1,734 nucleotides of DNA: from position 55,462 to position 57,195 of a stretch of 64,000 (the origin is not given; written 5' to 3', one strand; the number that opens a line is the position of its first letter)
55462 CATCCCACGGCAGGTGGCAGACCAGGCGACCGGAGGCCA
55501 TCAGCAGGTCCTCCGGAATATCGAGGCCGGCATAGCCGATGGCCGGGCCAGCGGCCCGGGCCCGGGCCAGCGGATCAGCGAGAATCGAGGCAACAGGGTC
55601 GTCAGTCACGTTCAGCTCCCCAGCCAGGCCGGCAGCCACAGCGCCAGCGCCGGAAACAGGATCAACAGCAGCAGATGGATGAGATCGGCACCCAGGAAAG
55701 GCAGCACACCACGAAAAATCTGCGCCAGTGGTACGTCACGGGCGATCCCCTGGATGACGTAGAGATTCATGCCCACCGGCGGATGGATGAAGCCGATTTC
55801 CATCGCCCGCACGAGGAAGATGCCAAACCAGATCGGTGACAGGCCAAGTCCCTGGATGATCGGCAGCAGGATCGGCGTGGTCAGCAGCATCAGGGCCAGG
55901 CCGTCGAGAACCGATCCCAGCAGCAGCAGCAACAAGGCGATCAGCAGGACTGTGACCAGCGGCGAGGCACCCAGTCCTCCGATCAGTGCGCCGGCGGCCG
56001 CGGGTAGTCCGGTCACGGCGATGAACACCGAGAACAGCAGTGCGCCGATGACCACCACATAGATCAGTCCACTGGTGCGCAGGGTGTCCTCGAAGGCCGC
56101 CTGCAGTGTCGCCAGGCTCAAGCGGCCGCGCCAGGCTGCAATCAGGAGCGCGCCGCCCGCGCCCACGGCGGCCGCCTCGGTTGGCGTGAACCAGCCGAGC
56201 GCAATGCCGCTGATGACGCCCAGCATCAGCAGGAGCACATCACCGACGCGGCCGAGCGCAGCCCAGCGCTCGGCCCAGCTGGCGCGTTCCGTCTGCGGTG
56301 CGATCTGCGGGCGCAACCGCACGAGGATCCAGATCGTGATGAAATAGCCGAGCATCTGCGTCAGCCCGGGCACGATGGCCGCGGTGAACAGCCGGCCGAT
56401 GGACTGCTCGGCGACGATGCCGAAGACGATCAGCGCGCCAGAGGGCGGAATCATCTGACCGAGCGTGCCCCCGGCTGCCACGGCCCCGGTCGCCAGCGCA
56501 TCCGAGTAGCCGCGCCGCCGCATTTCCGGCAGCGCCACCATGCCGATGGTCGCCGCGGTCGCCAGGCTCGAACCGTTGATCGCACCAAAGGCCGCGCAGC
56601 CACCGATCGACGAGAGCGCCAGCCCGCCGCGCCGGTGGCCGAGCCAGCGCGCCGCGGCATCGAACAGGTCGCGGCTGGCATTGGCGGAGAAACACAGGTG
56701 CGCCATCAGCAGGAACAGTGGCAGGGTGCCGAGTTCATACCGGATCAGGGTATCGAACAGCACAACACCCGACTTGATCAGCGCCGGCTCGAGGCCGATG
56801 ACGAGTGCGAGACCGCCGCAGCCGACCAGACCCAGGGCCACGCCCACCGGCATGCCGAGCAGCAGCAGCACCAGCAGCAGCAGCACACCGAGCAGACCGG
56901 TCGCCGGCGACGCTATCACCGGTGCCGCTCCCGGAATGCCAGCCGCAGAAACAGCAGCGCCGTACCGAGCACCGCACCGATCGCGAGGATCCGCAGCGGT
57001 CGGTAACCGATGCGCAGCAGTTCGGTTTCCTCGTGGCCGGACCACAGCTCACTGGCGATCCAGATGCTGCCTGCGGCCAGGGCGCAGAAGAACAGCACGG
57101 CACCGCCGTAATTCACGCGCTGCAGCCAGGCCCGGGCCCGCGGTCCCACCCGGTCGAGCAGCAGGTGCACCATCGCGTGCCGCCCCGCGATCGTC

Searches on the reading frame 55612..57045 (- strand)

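Call 11: search_protein_families(library=pfam, proteins=[window:55612-57045:-], max_evalue=0.001)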
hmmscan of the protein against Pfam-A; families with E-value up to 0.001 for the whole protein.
window:55612-57045:- (477 aa): 1 family
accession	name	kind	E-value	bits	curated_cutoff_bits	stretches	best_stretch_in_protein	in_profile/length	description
PF06808.19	DctM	-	1.1e-95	321.3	23.8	1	55-467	2-413/413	Tripartite ATP-independent periplasmic transporter, DctM component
